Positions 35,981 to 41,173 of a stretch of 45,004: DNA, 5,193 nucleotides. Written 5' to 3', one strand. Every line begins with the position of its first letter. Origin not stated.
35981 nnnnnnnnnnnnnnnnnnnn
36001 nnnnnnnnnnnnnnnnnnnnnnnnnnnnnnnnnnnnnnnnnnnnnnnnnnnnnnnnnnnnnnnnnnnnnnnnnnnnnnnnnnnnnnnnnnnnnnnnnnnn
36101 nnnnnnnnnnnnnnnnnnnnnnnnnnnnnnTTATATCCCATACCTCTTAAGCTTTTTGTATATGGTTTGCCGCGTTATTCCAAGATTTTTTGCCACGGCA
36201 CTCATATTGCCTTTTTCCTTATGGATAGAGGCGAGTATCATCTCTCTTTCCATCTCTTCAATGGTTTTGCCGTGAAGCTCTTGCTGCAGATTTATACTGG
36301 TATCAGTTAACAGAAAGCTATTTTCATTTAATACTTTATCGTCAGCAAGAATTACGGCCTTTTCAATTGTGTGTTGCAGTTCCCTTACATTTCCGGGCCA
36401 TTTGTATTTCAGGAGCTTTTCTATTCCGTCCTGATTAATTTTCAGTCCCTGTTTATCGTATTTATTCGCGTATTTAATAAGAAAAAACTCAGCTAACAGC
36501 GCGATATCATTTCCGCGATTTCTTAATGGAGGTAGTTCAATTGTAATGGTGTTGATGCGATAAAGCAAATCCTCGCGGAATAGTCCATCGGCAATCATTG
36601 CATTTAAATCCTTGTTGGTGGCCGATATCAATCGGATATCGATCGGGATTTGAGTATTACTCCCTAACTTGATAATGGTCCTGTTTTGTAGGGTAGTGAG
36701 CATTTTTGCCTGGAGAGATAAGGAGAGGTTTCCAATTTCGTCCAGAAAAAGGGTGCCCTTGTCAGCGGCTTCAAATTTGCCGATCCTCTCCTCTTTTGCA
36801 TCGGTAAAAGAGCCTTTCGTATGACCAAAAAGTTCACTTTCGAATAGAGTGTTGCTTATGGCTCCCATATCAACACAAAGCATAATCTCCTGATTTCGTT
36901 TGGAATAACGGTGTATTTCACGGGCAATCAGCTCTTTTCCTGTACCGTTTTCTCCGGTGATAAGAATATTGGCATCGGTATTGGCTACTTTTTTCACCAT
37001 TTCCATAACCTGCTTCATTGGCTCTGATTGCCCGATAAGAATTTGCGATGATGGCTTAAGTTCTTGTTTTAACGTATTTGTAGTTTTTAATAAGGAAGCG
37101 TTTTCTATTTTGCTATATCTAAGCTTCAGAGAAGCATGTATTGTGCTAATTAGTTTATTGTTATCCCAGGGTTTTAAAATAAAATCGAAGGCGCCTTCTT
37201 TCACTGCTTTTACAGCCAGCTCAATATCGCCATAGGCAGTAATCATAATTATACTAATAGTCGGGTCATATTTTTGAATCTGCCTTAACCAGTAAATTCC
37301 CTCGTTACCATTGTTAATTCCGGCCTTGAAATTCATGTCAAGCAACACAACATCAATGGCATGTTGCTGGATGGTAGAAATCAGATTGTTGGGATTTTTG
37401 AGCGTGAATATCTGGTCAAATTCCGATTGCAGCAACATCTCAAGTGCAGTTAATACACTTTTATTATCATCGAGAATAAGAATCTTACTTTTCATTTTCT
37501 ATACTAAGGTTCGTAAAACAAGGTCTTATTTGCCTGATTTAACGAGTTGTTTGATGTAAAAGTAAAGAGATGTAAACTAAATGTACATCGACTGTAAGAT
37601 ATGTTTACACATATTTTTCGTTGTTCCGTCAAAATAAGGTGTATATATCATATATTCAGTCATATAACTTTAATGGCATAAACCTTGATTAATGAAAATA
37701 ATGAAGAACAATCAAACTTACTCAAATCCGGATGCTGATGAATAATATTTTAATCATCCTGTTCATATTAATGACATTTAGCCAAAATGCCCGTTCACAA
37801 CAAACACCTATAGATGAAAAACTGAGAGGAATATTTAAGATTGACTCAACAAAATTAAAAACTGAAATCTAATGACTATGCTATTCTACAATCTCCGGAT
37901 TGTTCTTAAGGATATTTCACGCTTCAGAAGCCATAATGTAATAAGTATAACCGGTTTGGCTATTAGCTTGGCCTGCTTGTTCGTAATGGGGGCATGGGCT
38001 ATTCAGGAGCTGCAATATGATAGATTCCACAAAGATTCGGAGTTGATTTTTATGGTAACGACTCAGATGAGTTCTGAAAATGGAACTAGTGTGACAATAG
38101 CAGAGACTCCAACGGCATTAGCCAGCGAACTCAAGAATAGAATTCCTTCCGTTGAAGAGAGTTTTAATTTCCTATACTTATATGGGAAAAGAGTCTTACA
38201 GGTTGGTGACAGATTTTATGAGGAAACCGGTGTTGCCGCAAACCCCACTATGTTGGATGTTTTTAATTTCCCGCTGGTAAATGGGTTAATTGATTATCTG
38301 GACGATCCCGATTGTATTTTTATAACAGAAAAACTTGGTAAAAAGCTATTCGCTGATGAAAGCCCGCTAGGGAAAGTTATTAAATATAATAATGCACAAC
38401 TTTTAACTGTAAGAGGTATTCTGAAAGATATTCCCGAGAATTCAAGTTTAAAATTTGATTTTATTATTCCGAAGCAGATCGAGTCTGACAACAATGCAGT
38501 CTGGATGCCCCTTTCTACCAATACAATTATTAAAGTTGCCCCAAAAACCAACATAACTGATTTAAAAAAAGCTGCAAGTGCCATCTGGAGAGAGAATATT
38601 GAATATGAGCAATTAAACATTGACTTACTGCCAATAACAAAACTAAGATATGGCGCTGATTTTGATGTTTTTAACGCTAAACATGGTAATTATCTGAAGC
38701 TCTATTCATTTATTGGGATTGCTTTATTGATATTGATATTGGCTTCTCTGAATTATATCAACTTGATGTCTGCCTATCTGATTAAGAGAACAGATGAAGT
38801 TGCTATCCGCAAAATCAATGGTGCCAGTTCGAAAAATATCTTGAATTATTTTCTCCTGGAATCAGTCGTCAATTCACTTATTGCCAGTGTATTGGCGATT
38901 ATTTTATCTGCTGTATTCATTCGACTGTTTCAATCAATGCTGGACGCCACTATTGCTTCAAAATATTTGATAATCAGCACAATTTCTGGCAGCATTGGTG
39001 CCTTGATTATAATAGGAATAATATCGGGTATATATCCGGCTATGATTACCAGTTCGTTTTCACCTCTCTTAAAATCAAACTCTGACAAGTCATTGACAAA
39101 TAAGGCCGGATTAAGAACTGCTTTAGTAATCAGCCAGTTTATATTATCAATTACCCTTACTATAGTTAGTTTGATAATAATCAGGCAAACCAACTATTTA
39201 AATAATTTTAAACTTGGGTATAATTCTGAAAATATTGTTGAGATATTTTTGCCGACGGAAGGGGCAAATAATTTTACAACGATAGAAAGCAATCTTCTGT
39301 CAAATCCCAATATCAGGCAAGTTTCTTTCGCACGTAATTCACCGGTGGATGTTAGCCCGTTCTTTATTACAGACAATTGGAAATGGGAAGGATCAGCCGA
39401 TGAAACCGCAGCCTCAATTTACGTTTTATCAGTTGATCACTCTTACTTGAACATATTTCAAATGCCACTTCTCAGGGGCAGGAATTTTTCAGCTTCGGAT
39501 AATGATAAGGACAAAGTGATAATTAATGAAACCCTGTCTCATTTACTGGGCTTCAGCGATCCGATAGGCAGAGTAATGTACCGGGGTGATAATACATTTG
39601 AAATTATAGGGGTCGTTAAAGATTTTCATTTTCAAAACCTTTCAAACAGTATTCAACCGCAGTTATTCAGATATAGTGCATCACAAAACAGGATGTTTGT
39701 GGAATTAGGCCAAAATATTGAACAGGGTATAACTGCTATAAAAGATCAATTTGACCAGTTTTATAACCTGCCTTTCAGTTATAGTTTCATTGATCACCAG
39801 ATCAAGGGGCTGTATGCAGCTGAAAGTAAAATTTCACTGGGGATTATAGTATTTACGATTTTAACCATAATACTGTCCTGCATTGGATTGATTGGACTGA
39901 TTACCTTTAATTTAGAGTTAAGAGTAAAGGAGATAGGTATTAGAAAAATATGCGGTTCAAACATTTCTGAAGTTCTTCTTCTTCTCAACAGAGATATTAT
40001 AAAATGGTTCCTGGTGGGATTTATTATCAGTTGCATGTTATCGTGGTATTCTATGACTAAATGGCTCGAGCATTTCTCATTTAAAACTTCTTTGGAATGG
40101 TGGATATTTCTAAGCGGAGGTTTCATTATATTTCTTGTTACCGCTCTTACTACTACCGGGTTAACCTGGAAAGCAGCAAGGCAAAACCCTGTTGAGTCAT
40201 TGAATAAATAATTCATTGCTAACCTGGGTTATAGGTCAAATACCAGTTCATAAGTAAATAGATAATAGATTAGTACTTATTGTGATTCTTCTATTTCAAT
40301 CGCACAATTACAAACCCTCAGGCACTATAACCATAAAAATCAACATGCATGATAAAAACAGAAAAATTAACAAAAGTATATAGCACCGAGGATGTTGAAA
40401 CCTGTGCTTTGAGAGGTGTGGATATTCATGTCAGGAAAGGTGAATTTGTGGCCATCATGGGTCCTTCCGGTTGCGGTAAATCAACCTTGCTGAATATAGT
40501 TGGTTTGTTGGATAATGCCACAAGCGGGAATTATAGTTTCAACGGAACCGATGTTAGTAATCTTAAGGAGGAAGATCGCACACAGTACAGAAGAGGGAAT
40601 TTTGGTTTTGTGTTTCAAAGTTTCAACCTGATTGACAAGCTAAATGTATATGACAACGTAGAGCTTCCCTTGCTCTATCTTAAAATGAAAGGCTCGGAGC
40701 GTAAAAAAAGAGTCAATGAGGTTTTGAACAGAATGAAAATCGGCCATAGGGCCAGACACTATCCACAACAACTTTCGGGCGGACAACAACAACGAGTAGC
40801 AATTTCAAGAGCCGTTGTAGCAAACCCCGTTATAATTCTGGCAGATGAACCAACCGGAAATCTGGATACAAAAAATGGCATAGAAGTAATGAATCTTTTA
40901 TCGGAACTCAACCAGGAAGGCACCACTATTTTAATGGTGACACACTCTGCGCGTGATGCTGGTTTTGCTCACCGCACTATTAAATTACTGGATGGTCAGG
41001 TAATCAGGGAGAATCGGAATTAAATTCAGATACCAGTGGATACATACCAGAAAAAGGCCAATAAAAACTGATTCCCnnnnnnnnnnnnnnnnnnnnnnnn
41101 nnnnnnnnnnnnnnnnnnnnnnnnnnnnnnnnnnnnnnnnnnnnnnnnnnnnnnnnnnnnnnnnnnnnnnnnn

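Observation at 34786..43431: Bce-like logic in a Bacteroidota wiring: loop-less histidine kinase plus sigma-54 activator divergent from FtsX-type ABC transporter genes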

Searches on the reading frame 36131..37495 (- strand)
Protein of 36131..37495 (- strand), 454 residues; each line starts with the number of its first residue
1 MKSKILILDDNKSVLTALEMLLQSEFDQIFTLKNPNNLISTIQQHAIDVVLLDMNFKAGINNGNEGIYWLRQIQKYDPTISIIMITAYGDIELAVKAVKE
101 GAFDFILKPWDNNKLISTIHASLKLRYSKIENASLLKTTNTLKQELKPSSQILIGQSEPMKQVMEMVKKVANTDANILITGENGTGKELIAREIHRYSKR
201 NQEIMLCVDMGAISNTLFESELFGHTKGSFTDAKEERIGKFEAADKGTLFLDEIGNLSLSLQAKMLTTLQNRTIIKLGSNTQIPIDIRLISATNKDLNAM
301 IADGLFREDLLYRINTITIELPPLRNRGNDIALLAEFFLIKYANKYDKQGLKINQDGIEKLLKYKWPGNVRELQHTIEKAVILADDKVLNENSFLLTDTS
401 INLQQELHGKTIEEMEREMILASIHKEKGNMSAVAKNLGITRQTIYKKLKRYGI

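Call 5: search_protein_families(library=pfam, proteins=[window:36131-37495:-], max_evalue=0.01)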
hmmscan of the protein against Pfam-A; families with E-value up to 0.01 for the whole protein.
window:36131-37495:- (454 aa): 17 families
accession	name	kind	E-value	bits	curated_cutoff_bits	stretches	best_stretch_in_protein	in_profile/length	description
PF00158.32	Sigma54_activat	-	9.7e-67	224.3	20.2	1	153-320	1-168/168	Sigma-54 interaction domain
PF00072.30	Response_reg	-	8.1e-22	77.9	30.2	1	5-119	1-110/111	Response regulator receiver domain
PF14532.12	Sigma54_activ_2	-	1.1e-21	77.9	25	1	154-324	1-138/138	Sigma-54 interaction domain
PF25601.1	AAA_lid_14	-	5.3e-20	71.5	27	1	325-393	1-69/87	AAA+ ATPase lid domain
PF02954.25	HTH_8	-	1.7e-12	47.3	22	1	411-452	1-42/42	Bacterial regulatory protein, Fis family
PF07728.20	AAA_5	-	1.3e-06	28.9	22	1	176-294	1-122/139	AAA domain (dynein-related subfamily)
PF18024.7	HTH_50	-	2e-06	27.8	27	1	412-454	8-49/50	Helix-turn-helix domain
PF01078.27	Mg_chelatase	-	5.3e-05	23.2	20.3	1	170-295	18-158/207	Magnesium chelatase, subunit ChlI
PF13245.12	AAA_19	-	0.00015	22.4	25.1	1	171-284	8-130/134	AAA domain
PF00004.35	AAA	-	0.00075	20.4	21.2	1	177-274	1-97/131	ATPase family associated with various cellular activities (AAA)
PF02796.21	HTH_7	-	0.00093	19.7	23.8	1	430-449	23-42/45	Helix-turn-helix domain of resolvase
PF13309.12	HTH_22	-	0.0018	18.7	29.6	1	426-450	39-63/63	HTH domain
PF13551.12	HTH_29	-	0.0023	18.4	28.1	0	425-452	8-36/64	Winged helix-turn helix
PF21194.3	TadZ-like_ARD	-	0.0026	18.5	27.4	1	1-59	1-62/108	TadZ-like, receiver domain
PF13191.12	AAA_16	-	0.0042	18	32.6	1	153-201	2-51/167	AAA ATPase domain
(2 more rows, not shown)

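Call 6: search_protein_families(library=ncbifam, proteins=[window:36131-37495:-], max_evalue=0.001)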
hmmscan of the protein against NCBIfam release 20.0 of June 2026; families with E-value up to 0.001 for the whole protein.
window:36131-37495:- (454 aa): 98 families (the best 25 are shown)
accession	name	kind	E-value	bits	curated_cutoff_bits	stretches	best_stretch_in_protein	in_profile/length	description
TIGR02915.1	PEP_resp_reg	equivalog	4.4e-121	404.8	502.6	1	5-454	1-444/445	PEP-CTERM-box response regulator transcription factor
NF008469.0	PRK11361.1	equivalog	4.8e-109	365.1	714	1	3-454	5-456/461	acetoacetate metabolism transcriptional regulator AtoC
TIGR01818.1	ntrC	equivalog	2.4e-105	353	558.6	2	5-389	1-372/463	nitrogen regulation protein NR(I)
NF007689.0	PRK10365.1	equivalog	1.2e-101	340.7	760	1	4-451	7-441/441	sigma-54-dependent response regulator transcription factor ZraR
NF041552.1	TF_PrdR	equivalog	6.9e-97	325.1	795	1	139-453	255-577/577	sigma-54 dependent transcriptional regulator PrdR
NF003451.0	PRK05022.1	equivalog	1.1e-95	321.3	476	1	118-454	158-510/512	nitric oxide reductase transcriptional regulator NorR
NF041946.1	LuxO_transreg_Vib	equivalog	5.6e-94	315.5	800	1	10-390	4-372/463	quorum-sensing sigma-54 dependent transcriptional regulator LuxO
TIGR01817.1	nifA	equivalog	4.3e-92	309.6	528.85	1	136-419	181-461/534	nif-specific transcriptional activator NifA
NF051870.1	NAssimRespRegNtrX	equivalog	8.5e-92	308.4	600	1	3-454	2-452/452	nitrogen assimilation response regulator NtrX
NF050807.1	TransRegFlbDCaul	equivalog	1.5e-91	307.6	750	1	150-452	117-438/454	sigma-54-dependent transcriptional regulator FlbD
NF011695.0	PRK15115.1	equivalog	1.6e-90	304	763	1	3-452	7-436/445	two-component system response regulator GlrR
NF038308.1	RNA_repair_RtcR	equivalog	2.8e-87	293.8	650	1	75-420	107-479/530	RNA repair transcriptional activator RtcR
NF008176.1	PRK10923.1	equivalog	6.4e-87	292.1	620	1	2-388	3-376/469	nitrogen regulation protein NR(I)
NF049963.1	RespRegFlgRCampy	domain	1.2e-86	291.3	750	1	5-453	3-428/429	fla regulon two-component system response regulator FlgR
NF011958.0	PRK15429.1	equivalog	1.3e-81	275.2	830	1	151-454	379-686/692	formate hydrogenlyase transcriptional activator FlhA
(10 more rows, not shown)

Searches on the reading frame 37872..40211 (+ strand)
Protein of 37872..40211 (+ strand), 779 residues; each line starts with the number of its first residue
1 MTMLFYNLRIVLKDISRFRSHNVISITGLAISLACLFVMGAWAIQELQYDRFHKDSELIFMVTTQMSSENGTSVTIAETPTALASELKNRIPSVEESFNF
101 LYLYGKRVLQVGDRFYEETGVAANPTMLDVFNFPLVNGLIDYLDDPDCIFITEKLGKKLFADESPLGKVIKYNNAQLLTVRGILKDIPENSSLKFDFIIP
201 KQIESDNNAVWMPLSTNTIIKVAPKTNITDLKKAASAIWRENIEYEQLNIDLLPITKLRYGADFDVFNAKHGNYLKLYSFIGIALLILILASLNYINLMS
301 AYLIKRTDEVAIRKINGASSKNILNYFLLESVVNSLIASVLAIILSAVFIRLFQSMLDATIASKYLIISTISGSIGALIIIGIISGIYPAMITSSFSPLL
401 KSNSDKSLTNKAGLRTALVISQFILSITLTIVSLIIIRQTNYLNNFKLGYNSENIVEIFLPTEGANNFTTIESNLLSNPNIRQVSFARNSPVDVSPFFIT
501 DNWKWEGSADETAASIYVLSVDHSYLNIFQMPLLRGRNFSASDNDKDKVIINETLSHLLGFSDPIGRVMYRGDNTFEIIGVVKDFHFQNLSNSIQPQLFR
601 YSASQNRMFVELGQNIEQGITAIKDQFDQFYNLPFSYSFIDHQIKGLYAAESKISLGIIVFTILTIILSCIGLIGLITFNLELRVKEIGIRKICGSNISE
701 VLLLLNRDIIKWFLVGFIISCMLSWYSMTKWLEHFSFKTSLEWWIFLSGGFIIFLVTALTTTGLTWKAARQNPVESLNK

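Call 5: search_protein_families(library=pfam, proteins=[window:37872-40211:+], max_evalue=0.01)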
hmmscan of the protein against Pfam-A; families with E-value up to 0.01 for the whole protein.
window:37872-40211:+ (779 aa): 2 families
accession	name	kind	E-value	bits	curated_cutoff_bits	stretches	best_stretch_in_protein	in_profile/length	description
PF12704.14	MacB_PCD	-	2.6e-33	116.5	27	2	24-236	3-205/207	MacB-like periplasmic core domain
PF02687.27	FtsX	-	7e-21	74.9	25.5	2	283-397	3-119/120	FtsX-like permease C-terminal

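Call 6: search_protein_families(library=ncbifam, proteins=[window:37872-40211:+], max_evalue=0.001)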
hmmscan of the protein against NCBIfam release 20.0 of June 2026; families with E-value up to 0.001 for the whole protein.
window:37872-40211:+ (779 aa): 6 families
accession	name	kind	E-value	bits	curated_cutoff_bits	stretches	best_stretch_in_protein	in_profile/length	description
TIGR03434.1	ADOP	subfamily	2.4e-67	227.7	622.3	1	276-777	270-800/803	ADOP family duplicated permease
NF038008.1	ABC_perm_DarB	equivalog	8.6e-35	119.9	700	2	276-758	272-764/777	darobactin export ABC transporter permease subunit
NF007826.0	PRK10535.1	equivalog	2e-12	46.2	966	1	282-398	527-641/648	macrolide ABC transporter ATP-binding protein/permease MacB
NF038346.1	FtsX_actino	exception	5.7e-07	29.2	250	1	281-393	184-301/308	permease-like cell division protein FtsX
NF008076.0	PRK10814.1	exception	0.00031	19.9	473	1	246-356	228-343/399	lipoprotein-releasing ABC transporter permease subunit LolC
TIGR00439.2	FtsX_Gneg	equivalog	0.00073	18.8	255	1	301-393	191-286/292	permease-like cell division protein FtsX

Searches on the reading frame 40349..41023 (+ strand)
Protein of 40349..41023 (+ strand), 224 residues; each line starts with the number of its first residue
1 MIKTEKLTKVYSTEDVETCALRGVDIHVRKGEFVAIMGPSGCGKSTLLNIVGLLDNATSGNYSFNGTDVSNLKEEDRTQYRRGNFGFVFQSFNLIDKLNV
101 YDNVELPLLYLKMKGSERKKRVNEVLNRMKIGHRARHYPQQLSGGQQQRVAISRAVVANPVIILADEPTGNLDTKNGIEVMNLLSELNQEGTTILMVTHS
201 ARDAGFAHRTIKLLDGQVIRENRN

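Call 5: search_protein_families(library=pfam, proteins=[window:40349-41023:+], max_evalue=0.01)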
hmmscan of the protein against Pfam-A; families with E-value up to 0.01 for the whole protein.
window:40349-41023:+ (224 aa): 9 families
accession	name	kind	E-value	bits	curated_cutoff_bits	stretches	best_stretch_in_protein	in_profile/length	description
PF00005.33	ABC_tran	-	1.6e-33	116.6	25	1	21-169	1-136/137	ABC transporter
PF13304.12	AAA_21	-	1.3e-06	29.2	27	1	33-94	1-81/304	AAA domain, putative AbiEii toxin, Type IV TA system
PF02463.25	SMC_N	-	1.4e-06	28.4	40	1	31-212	24-210/220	RecF/RecN/SMC N terminal domain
PF13555.12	AAA_29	-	0.00027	21.1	27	1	23-64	14-54/61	P-loop containing region of AAA domain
PF03193.22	RsgA_GTPase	-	0.00062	20.1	30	1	28-50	104-125/174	RsgA GTPase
PF03215.21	Rad17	-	0.001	19.5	23.8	1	23-107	37-115/186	Rad17 P-loop domain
PF13401.12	AAA_22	-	0.0014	19.4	27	1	31-169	5-94/130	AAA domain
PF20703.3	nSTAND1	-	0.0023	18.1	27.1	1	27-58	29-59/379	Novel STAND NTPase 1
PF13481.12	AAA_25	-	0.0023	18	27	0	27-48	29-50/195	AAA domain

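Call 6: search_protein_families(library=ncbifam, proteins=[window:40349-41023:+], max_evalue=0.001)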
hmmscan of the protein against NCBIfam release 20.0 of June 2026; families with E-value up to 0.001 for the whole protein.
window:40349-41023:+ (224 aa): 188 families (the best 25 are shown)
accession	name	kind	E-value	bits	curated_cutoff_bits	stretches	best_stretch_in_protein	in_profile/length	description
NF038007.1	ABC_ATP_DarD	equivalog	2.6e-82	275.5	375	1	1-217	1-217/218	darobactin export ABC transporter ATP-binding protein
NF007826.0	PRK10535.1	equivalog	8.3e-67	225.9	966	1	3-222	6-225/648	macrolide ABC transporter ATP-binding protein/permease MacB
TIGR02211.1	LolD_lipo_ex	equivalog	1.9e-64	217.2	307.75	1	1-218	1-219/221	lipoprotein-releasing ABC transporter ATP-binding protein LolD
TIGR03608.1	L_ocin_972_ABC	subfamily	2.8e-64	216.4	254.85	1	19-213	12-206/206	putative bacteriocin export ABC transporter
TIGR02673.1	FtsE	equivalog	4.3e-62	209.6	264.85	1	1-216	1-213/214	cell division ATP-binding protein FtsE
NF007879.0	PRK10584.1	equivalog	5.1e-60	203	336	1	3-221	8-227/228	putative ABC transporter ATP-binding protein YbbA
NF008639.0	PRK11629.1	equivalog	9.6e-58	195.3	360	1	2-220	7-226/234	lipoprotein-releasing ABC transporter ATP-binding protein LolD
TIGR02982.1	heterocyst_DevA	subfamily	4.4e-57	193.2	295.8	1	2-218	2-219/220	ABC exporter ATP-binding subunit, DevA family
NF040933.2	ABC_arch_GlcV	equivalog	7.7e-51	173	450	1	2-207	3-209/357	glucose ABC transporter ATP-binding protein GlcV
TIGR03265.1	PhnT2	equivalog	2.2e-50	171.9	457.7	1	17-204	16-198/353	putative 2-aminoethylphosphonate ABC transporter ATP-binding protein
TIGR02315.1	ABC_phnC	equivalog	5.3e-50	170.1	266.1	1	1-220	1-226/243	phosphonate ABC transporter ATP-binding protein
TIGR02314.1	ABC_MetN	equivalog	6.8e-47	160.1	499.7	1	1-200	1-200/343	methionine ABC transporter ATP-binding protein MetN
NF007027.0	PRK09493.1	equivalog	1.5e-45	155.4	379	1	1-209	1-205/240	glutamine ABC transporter ATP-binding protein GlnQ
TIGR00968.1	3a0106s01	subfamily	2.6e-45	154.8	342.75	1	17-219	12-210/237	sulfate ABC transporter ATP-binding protein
NF043075.1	MMSYN1_0197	equivalog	1.6e-43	149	550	1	2-208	3-200/341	spermidine/putrescine ABC transporter ATP-binding protein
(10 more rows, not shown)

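Call 52: search_solved_structures(query=window:40349-41023:+, max_evalue=1e-40)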
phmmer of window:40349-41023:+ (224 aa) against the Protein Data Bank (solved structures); distinct sequences matched with E-value up to 1e-40: 53.
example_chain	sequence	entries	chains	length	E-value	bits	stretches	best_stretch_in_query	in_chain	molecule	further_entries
5xu1_A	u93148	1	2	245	7.6e-66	225.1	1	4-219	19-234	ABC transporter ATP-binding protein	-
1f3o_A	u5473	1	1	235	7.8e-62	212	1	1-222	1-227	HYPOTHETICAL ABC TRANSPORTER ATP-BINDING PROTEIN MJ0796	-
1l2t_A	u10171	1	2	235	2e-61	210.6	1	1-222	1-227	Hypothetical ABC transporter ATP-binding protein MJ0796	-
3tif_A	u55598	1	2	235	3.2e-60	206.7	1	1-222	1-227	Uncharacterized ABC transporter ATP-binding protein MJ0796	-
9ugg_A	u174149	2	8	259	4.8e-57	196.3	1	2-221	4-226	Lantibiotic ABC transporter ATP-binding protein PsdA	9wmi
5lj9_A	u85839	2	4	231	7.2e-57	195.8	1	6-221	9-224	Macrolide export ATP-binding/permease protein MacB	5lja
9o9x_A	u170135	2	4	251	4.2e-56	193.3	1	17-217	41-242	ABC transporter ATP-binding protein YtrE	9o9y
5nik_J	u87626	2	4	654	8.5e-56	192.3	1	6-221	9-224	Macrolide export ATP-binding/permease protein MacB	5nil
5gko_A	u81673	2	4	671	1.1e-55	191.9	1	15-222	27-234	Macrolide export ATP-binding/permease protein MacB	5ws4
7tcg_B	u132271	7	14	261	7.4e-54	185.9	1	3-219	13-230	Bacitracin export ATP-binding protein BceA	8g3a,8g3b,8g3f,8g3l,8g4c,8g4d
8s5g_B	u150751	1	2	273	8.5e-54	185.7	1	3-219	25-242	Bacitracin export ATP-binding protein BceA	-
5lil_A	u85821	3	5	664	8.6e-54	185.7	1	4-222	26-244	Macrolide export ATP-binding/permease protein MacB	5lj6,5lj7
7tch_B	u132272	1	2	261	2e-53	184.5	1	3-219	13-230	Bacitracin export ATP-binding protein BceA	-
7v8l_D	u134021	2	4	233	2.9e-51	177.4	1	3-220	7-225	Lipoprotein-releasing system ATP-binding protein LolD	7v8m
7mdy_D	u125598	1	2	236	3e-51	177.4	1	3-220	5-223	Lipoprotein-releasing system ATP-binding protein LolD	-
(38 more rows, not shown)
